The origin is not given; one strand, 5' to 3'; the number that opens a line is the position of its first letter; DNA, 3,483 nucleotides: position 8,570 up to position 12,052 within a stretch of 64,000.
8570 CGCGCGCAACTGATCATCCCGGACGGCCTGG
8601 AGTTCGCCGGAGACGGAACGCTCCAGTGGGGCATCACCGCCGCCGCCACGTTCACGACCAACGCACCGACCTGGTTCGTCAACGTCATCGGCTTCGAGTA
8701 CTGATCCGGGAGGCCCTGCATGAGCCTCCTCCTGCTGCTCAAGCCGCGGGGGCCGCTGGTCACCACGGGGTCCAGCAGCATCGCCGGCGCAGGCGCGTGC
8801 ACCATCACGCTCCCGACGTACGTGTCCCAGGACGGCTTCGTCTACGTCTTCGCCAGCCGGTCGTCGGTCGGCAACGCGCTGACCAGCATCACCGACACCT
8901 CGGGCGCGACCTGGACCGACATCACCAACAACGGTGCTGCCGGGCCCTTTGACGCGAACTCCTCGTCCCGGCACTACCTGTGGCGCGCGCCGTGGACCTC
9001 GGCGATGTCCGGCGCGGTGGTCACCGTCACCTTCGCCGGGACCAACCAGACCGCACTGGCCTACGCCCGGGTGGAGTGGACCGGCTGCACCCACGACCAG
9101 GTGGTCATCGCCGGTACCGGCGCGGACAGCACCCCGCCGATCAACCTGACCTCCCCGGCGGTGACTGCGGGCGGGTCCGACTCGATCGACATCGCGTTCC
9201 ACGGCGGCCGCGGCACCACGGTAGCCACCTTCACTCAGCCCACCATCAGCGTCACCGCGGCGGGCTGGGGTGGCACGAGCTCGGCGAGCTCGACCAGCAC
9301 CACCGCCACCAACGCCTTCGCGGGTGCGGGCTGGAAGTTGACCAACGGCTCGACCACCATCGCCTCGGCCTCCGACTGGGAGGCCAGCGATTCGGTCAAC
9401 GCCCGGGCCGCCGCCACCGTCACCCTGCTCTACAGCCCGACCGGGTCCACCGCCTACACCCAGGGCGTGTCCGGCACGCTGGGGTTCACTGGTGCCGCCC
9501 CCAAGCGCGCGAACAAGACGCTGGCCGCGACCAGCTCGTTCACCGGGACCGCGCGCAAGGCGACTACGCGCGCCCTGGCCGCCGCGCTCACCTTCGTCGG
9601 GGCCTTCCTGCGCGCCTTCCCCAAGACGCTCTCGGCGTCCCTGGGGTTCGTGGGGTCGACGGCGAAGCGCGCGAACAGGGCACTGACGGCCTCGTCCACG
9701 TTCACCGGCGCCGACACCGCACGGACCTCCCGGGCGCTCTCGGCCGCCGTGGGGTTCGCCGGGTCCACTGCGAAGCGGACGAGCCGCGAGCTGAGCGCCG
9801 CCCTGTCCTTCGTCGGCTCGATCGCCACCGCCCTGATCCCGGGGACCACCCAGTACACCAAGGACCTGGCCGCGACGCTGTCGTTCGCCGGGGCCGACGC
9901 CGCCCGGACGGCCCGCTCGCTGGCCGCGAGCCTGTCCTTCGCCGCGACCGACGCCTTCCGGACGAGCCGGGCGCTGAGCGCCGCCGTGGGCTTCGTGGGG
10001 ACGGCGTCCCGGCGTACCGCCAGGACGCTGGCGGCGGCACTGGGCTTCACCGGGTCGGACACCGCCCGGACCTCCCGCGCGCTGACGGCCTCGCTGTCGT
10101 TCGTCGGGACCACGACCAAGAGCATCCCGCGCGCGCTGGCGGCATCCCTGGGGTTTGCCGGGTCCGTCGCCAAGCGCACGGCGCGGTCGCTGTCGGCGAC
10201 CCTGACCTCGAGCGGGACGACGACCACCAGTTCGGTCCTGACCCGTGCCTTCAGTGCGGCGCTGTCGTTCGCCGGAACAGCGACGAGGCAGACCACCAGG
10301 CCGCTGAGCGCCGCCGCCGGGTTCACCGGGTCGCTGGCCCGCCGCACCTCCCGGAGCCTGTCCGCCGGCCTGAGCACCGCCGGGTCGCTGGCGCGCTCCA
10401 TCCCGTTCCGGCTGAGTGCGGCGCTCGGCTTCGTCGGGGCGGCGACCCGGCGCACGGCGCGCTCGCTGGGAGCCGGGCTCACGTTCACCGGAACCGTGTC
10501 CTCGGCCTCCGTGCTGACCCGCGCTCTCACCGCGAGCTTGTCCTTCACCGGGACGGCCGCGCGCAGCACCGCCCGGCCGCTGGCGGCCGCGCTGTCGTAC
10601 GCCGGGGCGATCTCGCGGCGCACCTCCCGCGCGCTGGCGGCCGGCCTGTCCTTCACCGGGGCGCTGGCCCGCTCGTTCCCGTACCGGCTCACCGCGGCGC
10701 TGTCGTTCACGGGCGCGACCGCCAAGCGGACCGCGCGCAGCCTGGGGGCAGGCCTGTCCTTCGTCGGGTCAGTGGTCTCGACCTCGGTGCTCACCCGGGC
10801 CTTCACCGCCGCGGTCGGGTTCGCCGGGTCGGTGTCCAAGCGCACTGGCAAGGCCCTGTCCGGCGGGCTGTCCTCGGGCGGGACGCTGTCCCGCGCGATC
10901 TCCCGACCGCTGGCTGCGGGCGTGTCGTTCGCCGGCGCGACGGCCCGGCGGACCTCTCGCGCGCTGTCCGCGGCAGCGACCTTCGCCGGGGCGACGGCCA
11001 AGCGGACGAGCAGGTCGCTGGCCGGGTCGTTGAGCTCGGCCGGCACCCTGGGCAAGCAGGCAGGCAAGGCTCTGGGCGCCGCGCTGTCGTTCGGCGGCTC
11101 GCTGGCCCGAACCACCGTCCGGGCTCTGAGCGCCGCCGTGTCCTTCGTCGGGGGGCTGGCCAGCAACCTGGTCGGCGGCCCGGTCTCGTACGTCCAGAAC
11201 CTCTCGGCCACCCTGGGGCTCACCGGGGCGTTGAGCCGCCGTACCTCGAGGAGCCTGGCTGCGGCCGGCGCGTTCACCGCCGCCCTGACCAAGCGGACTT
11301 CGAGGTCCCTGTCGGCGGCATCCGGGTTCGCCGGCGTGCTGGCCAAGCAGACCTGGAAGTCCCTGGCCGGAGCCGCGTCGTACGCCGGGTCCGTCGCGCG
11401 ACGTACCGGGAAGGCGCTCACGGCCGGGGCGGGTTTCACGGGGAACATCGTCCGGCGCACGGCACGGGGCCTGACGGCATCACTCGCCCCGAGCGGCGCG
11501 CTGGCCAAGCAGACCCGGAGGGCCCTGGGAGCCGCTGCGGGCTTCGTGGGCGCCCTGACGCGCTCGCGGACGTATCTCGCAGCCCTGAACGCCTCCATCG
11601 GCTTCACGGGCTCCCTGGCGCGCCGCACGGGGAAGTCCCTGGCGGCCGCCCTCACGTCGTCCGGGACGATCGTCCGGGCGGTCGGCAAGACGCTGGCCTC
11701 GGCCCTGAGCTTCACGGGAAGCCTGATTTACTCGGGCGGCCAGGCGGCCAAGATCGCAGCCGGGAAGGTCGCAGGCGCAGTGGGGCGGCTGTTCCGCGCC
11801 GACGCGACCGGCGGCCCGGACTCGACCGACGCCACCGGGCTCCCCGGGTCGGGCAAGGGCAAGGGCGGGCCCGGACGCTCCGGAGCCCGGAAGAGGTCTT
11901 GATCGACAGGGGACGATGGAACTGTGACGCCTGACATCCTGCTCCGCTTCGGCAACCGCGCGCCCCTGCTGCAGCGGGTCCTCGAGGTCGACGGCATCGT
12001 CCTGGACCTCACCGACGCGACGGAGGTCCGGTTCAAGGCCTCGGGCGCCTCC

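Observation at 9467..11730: About 41 tandem 18-aa basic repeats (54-bp period, 276-bp super-repeat) in a 1060-aa virion protein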

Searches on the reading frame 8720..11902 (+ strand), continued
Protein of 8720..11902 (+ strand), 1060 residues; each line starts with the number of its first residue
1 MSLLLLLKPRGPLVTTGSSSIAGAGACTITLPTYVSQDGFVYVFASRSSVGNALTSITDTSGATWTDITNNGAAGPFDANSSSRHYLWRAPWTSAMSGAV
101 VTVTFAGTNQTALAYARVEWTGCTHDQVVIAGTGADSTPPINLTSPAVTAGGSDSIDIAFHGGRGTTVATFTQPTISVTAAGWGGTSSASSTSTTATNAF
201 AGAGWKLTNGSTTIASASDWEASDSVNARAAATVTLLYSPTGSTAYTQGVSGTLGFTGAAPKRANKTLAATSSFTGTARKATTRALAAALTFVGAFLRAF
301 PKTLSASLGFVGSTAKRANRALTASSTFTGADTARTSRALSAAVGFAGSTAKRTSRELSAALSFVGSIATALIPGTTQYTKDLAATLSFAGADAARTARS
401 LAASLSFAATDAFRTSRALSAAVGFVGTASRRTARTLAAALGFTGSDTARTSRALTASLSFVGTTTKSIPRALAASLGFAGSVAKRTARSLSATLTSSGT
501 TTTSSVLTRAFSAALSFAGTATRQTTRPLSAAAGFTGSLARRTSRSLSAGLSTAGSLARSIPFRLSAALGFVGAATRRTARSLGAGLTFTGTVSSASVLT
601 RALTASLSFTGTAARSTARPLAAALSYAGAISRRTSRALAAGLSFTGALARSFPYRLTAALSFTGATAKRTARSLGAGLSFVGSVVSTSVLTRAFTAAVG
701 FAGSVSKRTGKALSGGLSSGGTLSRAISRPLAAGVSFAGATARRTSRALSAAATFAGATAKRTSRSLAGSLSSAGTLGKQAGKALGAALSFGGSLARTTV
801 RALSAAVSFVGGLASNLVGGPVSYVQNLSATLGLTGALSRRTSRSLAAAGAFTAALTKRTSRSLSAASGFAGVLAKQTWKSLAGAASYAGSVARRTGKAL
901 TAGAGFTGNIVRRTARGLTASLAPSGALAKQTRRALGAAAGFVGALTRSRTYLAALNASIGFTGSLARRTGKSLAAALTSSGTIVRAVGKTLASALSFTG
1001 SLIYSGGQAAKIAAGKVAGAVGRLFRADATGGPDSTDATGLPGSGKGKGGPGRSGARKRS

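Call 91: find_encoding_contigs(protein=window:8720-11902:+, flank=10000, max_places=3)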
Protein window:8720-11902:+ (1060 aa): 2 contigs read that carry it; 1 place shown.
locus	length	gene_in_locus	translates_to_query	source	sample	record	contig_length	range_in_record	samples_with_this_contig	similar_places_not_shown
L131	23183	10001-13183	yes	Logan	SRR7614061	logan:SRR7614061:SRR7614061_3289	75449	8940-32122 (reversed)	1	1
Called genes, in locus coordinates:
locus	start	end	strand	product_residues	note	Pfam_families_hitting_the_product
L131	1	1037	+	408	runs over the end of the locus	PF14550:Peptidase_S78_2 (weak)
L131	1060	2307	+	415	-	-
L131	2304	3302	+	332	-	-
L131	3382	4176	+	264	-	-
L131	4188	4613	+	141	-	-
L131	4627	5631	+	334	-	-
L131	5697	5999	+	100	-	-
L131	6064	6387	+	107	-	-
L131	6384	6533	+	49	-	-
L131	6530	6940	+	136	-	-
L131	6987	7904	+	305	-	-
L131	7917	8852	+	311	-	-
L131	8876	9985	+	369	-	-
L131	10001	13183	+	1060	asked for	-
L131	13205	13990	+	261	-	-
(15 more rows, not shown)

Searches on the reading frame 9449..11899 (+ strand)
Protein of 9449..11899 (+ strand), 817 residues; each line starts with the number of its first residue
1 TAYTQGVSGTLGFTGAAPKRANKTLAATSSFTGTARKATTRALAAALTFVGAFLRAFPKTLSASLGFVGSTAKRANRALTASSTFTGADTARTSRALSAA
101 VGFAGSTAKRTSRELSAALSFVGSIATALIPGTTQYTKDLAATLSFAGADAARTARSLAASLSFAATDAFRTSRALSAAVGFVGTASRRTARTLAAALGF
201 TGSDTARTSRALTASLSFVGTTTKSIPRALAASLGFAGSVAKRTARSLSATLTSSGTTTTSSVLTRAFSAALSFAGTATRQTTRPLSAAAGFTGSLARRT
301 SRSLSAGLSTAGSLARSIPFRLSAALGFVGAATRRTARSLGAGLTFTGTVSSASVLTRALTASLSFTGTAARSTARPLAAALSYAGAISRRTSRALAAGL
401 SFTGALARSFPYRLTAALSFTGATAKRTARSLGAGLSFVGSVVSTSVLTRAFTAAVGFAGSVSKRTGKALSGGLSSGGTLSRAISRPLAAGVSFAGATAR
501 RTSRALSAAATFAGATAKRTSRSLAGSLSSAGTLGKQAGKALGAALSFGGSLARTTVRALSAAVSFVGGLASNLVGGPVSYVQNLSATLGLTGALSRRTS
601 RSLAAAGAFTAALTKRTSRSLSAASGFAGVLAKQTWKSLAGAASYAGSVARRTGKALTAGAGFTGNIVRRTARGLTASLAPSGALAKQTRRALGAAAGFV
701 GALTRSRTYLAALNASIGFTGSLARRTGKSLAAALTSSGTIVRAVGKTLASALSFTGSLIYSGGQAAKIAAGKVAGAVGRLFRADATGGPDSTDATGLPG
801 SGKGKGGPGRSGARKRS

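Call 38: search_solved_structures(query=A1, max_evalue=1)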
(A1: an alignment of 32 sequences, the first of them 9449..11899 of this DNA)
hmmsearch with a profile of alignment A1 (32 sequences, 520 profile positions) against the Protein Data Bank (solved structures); distinct sequences matched with E-value up to 1: 2.
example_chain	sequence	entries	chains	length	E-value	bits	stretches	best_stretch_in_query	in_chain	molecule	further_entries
9f6t_A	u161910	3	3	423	0.036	15.9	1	183-272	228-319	Asgard tubulin A (AtubA) from Candidatus Lokiarchaeum ossiferum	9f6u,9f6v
9hxc_A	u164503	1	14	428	0.036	15.9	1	183-272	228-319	Asgard tubulin AtubA with residues from TEV protease cleavage site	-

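Call 41: predict_structure(alignment_id=A1)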
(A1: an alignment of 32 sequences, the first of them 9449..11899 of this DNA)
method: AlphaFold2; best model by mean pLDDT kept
length: 817 residues; sequences in the alignment: 32
mean_pLDDT: 54.4   pTM: 0.38
mean pLDDT of the five models: 54.4, 53.2, 50.1, 48.4, 44.3
residues with pLDDT >= 90: 0; 70-90: 205; 50-70: 259; < 50: 353
segments of 3 or more residues with pLDDT < 50: 1-8, 16-18, 60-62, 70-80, 90-94, 126-143, 147-149, 151-171, 173-179, 521-698, 706-714, 730-732, 747-751, 762-789, 791-798, 800-807, 809-817
pLDDT, mean of each block of 10 residues (from residue 1): 44 52 56 56 58 52 51 46 50 49 51 53 47 41 48 43 44 47 58 64 74 75 72 73 63 71 58 77 71 81 75 79 75 70 74 62 77 72 80 71 79 72 73 73 65 72 71 77 70 75 63 68 36 32 31 30 29 35 31 31 29 30 36 36 39 31 30 32 32 44 47 50 53 55 51 54 44 34 37 39 40 43
secondary structure, 60 per line:
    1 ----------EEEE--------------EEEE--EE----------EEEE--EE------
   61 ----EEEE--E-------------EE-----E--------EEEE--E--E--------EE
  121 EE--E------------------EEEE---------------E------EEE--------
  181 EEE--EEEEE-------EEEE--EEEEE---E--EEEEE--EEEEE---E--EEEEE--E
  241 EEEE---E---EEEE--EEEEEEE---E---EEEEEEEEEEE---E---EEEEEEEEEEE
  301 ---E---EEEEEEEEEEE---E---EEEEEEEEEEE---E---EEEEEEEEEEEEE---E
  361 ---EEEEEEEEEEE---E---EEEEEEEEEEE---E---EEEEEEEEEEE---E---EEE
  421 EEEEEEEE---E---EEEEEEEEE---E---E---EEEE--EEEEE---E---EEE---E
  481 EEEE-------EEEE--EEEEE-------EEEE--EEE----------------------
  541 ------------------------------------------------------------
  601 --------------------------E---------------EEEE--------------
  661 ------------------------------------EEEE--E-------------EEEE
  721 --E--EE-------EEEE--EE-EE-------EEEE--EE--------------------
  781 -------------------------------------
elements in order (helices of 4 or more, strands of 3 or more residues): E11-14 E29-32 E47-50 E65-68 E101-104 E119-122 E144-147 E170-172 E181-183 E186-190 E198-201 E204-208 E215-219 E222-226 E233-237 E240-244 E252-255 E258-264 E272-282 E290-300 E308-318 E326-336 E344-356 E364-374 E382-392 E400-410 E418-428 E436-444 E456-459 E462-466 E474-476 E480-484 E492-495 E498-502 E510-513 E516-518 E643-646 E697-700 E717-720 E735-738 E753-756

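Call 44: fold_search(model_id=the predicted structure, library=pdb)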
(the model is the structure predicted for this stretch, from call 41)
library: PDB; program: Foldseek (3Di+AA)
matches with E <= 10: 3; with E <= 0.001: 0
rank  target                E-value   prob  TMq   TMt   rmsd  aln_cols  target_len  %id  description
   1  6nyf_A                3.7e+00  0.03  0.15  0.16  19.1       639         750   10  Helicobacter pylori Vacuolating Cytotoxin A Oligomeric Assembly 1 (OA-1) (released 2019-03-27)
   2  5j44_A                4.2e+00  0.08  0.21  0.18  17.2       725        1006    8  Crystal structure of the Secreted Extracellular protein A (SepA) from Shigella flexneri (released 2017-04-12)
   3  9mne_B                4.9e+00  0.04  0.16  0.14  15.8       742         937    9  Crystal structure of enteropathogenic Escherichia coli EspC (released 2025-10-29)
